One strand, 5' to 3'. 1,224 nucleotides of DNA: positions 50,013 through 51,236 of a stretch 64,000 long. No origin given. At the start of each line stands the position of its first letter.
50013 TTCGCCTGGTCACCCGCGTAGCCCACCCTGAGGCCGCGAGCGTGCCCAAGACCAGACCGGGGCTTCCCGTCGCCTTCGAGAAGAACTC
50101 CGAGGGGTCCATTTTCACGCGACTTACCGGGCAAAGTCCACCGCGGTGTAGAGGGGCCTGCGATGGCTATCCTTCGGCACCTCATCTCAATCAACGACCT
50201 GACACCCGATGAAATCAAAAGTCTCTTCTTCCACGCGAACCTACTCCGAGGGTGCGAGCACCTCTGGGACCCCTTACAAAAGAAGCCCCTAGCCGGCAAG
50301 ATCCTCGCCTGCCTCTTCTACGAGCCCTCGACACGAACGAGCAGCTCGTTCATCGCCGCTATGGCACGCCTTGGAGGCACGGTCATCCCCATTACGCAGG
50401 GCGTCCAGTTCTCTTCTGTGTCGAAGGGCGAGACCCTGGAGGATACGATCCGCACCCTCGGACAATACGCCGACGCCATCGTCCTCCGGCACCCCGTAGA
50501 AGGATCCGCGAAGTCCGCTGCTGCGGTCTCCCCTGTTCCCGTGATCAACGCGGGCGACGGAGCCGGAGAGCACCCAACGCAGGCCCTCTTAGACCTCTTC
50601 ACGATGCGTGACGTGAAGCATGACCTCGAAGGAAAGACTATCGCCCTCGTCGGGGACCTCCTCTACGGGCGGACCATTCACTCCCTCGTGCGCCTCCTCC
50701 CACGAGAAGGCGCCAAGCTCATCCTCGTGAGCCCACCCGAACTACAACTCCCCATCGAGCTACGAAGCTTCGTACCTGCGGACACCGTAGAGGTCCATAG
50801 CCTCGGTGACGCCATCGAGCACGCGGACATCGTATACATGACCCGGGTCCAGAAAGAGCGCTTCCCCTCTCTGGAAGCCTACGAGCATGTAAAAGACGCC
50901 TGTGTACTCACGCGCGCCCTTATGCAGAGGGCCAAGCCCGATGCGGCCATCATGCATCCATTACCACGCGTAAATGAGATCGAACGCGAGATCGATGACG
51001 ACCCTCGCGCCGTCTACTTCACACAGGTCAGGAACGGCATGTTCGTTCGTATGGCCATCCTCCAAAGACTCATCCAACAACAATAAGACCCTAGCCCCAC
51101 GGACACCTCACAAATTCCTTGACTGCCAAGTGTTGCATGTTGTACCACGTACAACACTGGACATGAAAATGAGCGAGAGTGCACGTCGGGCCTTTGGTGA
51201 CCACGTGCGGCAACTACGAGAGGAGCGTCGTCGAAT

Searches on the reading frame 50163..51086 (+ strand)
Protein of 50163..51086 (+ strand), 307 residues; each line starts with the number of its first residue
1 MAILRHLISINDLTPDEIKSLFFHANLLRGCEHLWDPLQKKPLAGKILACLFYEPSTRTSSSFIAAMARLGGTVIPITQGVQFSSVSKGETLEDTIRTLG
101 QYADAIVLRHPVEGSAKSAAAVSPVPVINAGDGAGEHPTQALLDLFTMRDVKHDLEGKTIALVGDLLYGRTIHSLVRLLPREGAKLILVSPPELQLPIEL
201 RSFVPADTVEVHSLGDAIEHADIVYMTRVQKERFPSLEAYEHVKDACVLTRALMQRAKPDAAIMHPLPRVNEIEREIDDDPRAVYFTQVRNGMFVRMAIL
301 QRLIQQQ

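Call 4: search_protein_families(library=pfam, proteins=[window:50163-51086:+], max_evalue=0.01)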
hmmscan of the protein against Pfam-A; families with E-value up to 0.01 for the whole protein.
window:50163-51086:+ (307 aa): 2 families
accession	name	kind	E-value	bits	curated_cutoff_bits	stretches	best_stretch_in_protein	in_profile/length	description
PF02729.26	OTCace_N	-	1.2e-46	158.9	29.9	1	5-149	1-147/148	Aspartate/ornithine carbamoyltransferase, carbamoyl-P binding domain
PF00185.30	OTCace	-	7.4e-31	107.8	29.4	1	156-301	1-155/157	Aspartate/ornithine carbamoyltransferase, Asp/Orn binding domain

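Call 5: search_protein_families(library=ncbifam, proteins=[window:50163-51086:+], max_evalue=0.001)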
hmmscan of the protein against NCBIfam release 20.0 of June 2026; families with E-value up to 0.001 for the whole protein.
window:50163-51086:+ (307 aa): 17 families
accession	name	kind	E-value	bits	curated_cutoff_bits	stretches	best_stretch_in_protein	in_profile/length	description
TIGR00670.1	asp_carb_tr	equivalog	1.4e-100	336.3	236.95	1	5-304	1-303/304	aspartate carbamoyltransferase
NF002032.1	PRK00856.1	equivalog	8.6e-94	314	263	1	5-303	1-296/297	aspartate carbamoyltransferase catalytic subunit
NF008853.0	PRK11891.1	equivalog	1.6e-79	267.6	560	1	5-304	89-398/430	aspartate carbamoyltransferase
NF006046.0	PRK08192.1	equivalog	2.3e-71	240.8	512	1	6-300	8-313/339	aspartate carbamoyltransferase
NF001986.0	PRK00779.1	subfamily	5.1e-46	157.2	306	1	4-306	5-306/307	ornithine carbamoyltransferase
NF010387.0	PRK13814.1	equivalog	3.5e-42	144.4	660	1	6-303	7-302/310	aspartate carbamoyltransferase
TIGR00658.1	orni_carb_tr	equivalog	3.2e-40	138.2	280.85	1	5-304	1-303/304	ornithine carbamoyltransferase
NF009916.0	PRK13376.1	equivalog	2.2e-33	115.5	800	1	5-301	8-330/525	bifunctional aspartate carbamoyltransferase catalytic subunit/aspartate carbamoyltransferase regulatory subunit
TIGR04384.1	putr_carbamoyl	exception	5e-27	94.9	500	1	6-306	1-309/330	putrescine carbamoyltransferase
NF011380.0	PRK14805.1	equivalog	5.9e-25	87.9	421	1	5-305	2-301/302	ornithine carbamoyltransferase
NF003286.0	PRK04284.1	subfamily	7.3e-18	64.7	515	1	5-277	7-284/332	ornithine carbamoyltransferase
NF003384.0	PRK04523.1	equivalog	1.9e-16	60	288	1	4-306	3-335/336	N-acetylornithine carbamoyltransferase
NF011379.0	PRK14804.1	equivalog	8.2e-16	58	373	1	4-304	6-309/311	ornithine carbamoyltransferase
NF002470.0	PRK01713.1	equivalog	6.2e-14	52.2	545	1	5-293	8-300/334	ornithine carbamoyltransferase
NF009213.0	PRK12562.1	subfamily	9.4e-13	48.2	559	1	5-160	7-154/334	ornithine carbamoyltransferase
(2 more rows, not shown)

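Call 41: search_dna_similar(query=window:50163-51086:+, collection=phages, mode=protein, max_rows=20)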
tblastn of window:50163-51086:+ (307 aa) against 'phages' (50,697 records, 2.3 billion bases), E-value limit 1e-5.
Records with a match: 36; places in all: 37; records where one place covers at least 80% of the query: 27.
Best place of each record, by identity: <60% 36.
By first word of the organism name: Listeria 16; Staphylococcus 5; Salmonella 4; Bacteriophage 3; Acinetobacter 3; Enterococcus 2; Escherichia 1; uncultured 1; Pseudomonas 1.
By host as written in the record: Listeria monocytogenes 16; - 7; Staphylococcus aureus 4; Homo sapiens 2; Enterococcus faecalis 2; Salmonella enterica subsp. enterica serovar Kentucky 2; Escherichia coli O157:H7 ATCC 43895 1; Staphylococcus pseudintermedius 1; and 1 more.
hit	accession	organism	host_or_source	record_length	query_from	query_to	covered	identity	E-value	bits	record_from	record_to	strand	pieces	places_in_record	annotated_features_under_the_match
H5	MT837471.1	Bacteriophage sp.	human fecal samples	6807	6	300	96%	44.1%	4e-66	229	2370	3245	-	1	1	record has no annotation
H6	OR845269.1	Escherichia phage ECO95 1-6-1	Escherichia coli O157:H7 ATCC 43895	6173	5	307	99%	39.9%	1e-58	208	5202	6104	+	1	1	record has no annotation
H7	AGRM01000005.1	Salmonella enterica subsp. houtenae str. ATCC BAA-1581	Homo sapiens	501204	5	307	99%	39.9%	1e-58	208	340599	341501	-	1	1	aspartate carbamoyltransferase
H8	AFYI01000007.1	Salmonella enterica subsp. enterica serovar Infantis str. ...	Homo sapiens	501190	5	307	99%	39.9%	1e-58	208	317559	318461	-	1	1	aspartate carbamoyltransferase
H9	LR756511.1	uncultured phage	metagenomic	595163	3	305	99%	38.3%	2e-48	178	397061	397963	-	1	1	record has no annotation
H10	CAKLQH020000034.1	Acinetobacter phage MD-2021a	not known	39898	4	307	99%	35.0%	5e-37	145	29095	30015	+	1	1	pyrB: aspartate carbamoyltransferase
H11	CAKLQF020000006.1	Acinetobacter phage MD-2021a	not known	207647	4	307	99%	35.0%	5e-37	145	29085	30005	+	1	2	pyrB: aspartate carbamoyltransferase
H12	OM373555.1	Staphylococcus phage vB_SpsX-DS7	Staphylococcus pseudintermedius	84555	1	305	99%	34.4%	1e-34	138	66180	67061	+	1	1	record has no annotation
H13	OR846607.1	Enterococcus phage Efs 1-1-1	Enterococcus faecalis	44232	4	304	98%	33.8%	1e-34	138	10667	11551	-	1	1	record has no annotation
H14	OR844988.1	Staphylococcus phage SA 1306 Kay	Staphylococcus aureus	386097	2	305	99%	32.9%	2e-33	135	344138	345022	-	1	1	record has no annotation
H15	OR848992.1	Listeria phage LM 4-14-1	Listeria monocytogenes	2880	4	307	99%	32.7%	2e-33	135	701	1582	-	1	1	record has no annotation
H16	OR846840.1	Listeria phage LM 4-11-1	Listeria monocytogenes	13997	4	307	99%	32.7%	2e-33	135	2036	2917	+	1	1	record has no annotation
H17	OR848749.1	Listeria phage LM 4-14-1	Listeria monocytogenes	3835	4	304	98%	32.5%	4e-34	137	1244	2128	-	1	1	record has no annotation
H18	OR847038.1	Listeria phage LM 4-11-1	Listeria monocytogenes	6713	4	304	98%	32.5%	5e-34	137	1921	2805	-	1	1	record has no annotation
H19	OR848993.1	Listeria phage LM 4-14-1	Listeria monocytogenes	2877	4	307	99%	31.9%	1e-36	144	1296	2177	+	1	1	record has no annotation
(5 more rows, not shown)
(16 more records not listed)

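Call 47: search_solved_structures(query=window:50163-51086:+, max_evalue=1e-20, show_alignments=1)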
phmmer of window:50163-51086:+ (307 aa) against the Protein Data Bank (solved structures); distinct sequences matched with E-value up to 1e-20: 52.
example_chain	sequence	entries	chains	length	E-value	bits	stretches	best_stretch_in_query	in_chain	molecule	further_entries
5g1n_A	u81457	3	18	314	9.6e-85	287.5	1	4-303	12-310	CAD PROTEIN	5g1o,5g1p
5nnn_A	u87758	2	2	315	3.1e-79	269.5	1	6-302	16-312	ctATC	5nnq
8bps_A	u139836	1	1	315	1.1e-77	264.4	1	6-302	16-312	Carbamoyl-phosphate synthase (glutamine-hydrolyzing)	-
8bpl_A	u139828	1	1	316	1.1e-77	264.4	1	6-302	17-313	Carbamoyl-phosphate synthase (glutamine-hydrolyzing)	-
2rgw_A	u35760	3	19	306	1.4e-77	264.1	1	4-305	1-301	Aspartate carbamoyltransferase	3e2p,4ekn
1ml4_A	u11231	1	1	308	2.1e-76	260.2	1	5-302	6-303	Aspartate Transcarbamoylase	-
6ypo_A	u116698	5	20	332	7e-74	251.9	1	38-304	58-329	PYRB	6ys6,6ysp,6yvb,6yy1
6yw9_A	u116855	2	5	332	9e-73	248.3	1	38-304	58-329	PYRB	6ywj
2be7_A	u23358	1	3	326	3.1e-69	236.6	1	4-304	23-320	Aspartate Carbamoyltransferase Catalytic Chain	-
2be9_A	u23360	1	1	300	5.8e-69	235.8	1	4-303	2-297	Aspartate carbamoyltransferase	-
1pg5_A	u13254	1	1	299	1.1e-68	234.8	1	4-303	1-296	Aspartate carbamoyltransferase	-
7k46_A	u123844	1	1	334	3.1e-67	230.1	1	42-302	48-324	Aspartate carbamoyltransferase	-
2a0f_A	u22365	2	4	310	6e-66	225.9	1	5-304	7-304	Aspartate carbamoyltransferase catalytic chain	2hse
1ekx_A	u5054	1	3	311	6.4e-66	225.8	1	5-304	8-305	ASPARTATE TRANSCARBAMOYLASE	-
1q95_A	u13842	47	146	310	6.4e-66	225.8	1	5-304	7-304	Aspartate carbamoyltransferase catalytic chain | PROTEIN (ASPARTATE CARBAMOYLTRANSFERASE) | Aspartate carbamoyltransferase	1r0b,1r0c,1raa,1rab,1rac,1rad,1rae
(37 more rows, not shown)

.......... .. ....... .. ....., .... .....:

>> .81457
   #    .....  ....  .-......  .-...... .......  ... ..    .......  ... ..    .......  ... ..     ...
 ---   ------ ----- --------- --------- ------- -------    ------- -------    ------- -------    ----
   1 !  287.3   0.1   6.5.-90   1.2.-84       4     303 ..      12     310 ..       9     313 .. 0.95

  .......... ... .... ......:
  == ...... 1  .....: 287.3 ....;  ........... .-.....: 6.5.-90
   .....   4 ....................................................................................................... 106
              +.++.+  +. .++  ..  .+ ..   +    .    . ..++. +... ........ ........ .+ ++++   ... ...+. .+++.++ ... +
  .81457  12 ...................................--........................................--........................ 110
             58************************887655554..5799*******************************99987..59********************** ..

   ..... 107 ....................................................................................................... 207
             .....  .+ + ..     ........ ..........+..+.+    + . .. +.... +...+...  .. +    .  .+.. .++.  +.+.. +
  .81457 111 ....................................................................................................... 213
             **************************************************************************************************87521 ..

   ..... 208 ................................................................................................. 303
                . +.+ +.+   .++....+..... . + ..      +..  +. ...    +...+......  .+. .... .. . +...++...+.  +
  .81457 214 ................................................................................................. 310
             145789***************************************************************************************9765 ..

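Call 58: find_homologous_proteins(query=window:50163-51086:+, max_evalue=1e-10)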
Query window:50163-51086:+ (307 aa): 8000 proteins with E <= 1e-10 among 8000 candidates; the best 120 are listed.
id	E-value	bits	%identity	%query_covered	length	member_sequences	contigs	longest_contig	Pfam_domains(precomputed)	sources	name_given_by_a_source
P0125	5.9e-199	677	100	100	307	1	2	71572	PF00185.31,PF02729.27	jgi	jgi:aspartate carbamoyltransferase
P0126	8.6e-125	434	67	98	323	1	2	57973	PF00185.31,PF02729.27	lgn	-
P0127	3.0e-120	419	69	99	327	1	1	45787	PF00185.31,PF02729.27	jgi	-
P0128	1.2e-113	397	61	98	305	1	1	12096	PF00185.31,PF02729.27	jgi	jgi:aspartate carbamoyltransferase catalytic subunit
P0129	2.3e-113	396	63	99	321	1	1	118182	PF00185.31,PF02729.27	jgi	jgi:aspartate carbamoyltransferase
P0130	4.3e-112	392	61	99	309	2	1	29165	PF00185.31,PF02729.27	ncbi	-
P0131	5.5e-110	385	62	99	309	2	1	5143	PF00185.31,PF02729.27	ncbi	-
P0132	3.2e-105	370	59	98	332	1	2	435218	PF00185.31,PF02729.27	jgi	jgi:carbamoyl-phosphate synthase/aspartate carbamoyltransferase/dihydroorotase/carbamoyl-phosphate s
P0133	3.6e-104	366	62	96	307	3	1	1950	PF00185.31,PF02729.27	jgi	jgi:aspartate carbamoyltransferase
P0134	6.1e-104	365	60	98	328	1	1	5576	PF00185.31,PF02729.27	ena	-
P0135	4.8e-103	362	60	96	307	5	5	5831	PF00185.31,PF02729.27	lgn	-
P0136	7.0e-101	355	60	96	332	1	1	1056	PF00185.31,PF02729.27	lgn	-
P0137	1.2e-100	355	58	96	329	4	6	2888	PF00185.31,PF02729.27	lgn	-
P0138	1.9e-100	354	57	96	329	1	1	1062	PF00185.31,PF02729.27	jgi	jgi:carbamoyl-phosphate synthase/aspartate carbamoyltransferase/dihydroorotase/carbamoyl-phosphate s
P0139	4.7e-100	353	59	96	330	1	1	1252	PF00185.31,PF02729.27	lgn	-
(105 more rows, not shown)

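Call 59: find_encoding_contigs(protein=P0125, flank=10000, max_places=3)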
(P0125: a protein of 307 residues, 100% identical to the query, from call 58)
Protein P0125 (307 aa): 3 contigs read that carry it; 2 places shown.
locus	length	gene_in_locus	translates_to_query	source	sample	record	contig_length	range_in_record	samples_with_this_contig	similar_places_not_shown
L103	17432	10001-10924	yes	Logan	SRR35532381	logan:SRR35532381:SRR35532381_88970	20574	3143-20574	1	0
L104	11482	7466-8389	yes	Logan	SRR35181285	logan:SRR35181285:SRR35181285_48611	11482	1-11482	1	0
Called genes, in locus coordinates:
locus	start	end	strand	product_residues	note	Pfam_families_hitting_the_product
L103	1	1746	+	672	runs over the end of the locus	PF07591:PT-HINT (faint), PF14890:Intein_splicing (weak), PF03161:LAGLIDADG_2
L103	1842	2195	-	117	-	-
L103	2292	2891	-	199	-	-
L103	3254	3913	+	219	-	-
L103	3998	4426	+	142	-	-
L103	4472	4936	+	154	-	-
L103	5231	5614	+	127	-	-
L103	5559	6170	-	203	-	-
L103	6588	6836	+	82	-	-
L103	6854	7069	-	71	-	-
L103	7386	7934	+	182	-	-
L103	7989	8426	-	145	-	-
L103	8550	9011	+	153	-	PF05534:HicB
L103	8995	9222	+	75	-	-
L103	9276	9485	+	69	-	-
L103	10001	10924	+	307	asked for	PF02729:OTCace_N, PF00185:OTCace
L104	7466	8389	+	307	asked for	PF02729:OTCace_N, PF00185:OTCace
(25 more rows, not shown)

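Call 60: find_encoding_contigs(protein=P0127, flank=10000, max_places=2)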
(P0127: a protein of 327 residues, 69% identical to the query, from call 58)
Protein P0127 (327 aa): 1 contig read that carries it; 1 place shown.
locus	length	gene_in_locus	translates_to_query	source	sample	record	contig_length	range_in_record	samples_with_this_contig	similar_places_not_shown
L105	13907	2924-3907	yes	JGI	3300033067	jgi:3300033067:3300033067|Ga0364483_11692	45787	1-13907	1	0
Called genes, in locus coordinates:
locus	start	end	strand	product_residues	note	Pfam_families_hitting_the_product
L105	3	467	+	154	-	?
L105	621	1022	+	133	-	-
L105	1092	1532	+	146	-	-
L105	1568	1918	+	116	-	-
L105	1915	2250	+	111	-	-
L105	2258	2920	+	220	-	-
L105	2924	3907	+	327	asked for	PF02729:OTCace_N, PF00185:OTCace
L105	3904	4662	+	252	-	-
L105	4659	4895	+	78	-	-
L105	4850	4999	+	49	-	-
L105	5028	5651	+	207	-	-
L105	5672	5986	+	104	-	-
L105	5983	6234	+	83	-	-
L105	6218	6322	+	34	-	-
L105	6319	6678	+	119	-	-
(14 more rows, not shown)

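Call 65: find_related_loci(query=window:50163-51086:+, collection=viral_contigs, flank=10000)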
Query window:50163-51086:+ (307 aa) in viral_contigs; peptide patterns used: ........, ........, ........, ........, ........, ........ (x = any residue, [..] = any of these).
20 stretches matched a pattern; 5 encode a relative of the query (tblastn E <= 1e-3); 5 distinct loci.
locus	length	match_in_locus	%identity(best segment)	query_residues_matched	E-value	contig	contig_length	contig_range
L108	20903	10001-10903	59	1-300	2e-113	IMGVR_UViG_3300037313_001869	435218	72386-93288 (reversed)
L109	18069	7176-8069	59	5-300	2e-109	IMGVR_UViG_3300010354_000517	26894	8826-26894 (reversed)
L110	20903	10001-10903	59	1-300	2e-113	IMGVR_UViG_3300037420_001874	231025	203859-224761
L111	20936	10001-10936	56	1-304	3e-104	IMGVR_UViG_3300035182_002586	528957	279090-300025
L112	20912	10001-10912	58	5-300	5e-104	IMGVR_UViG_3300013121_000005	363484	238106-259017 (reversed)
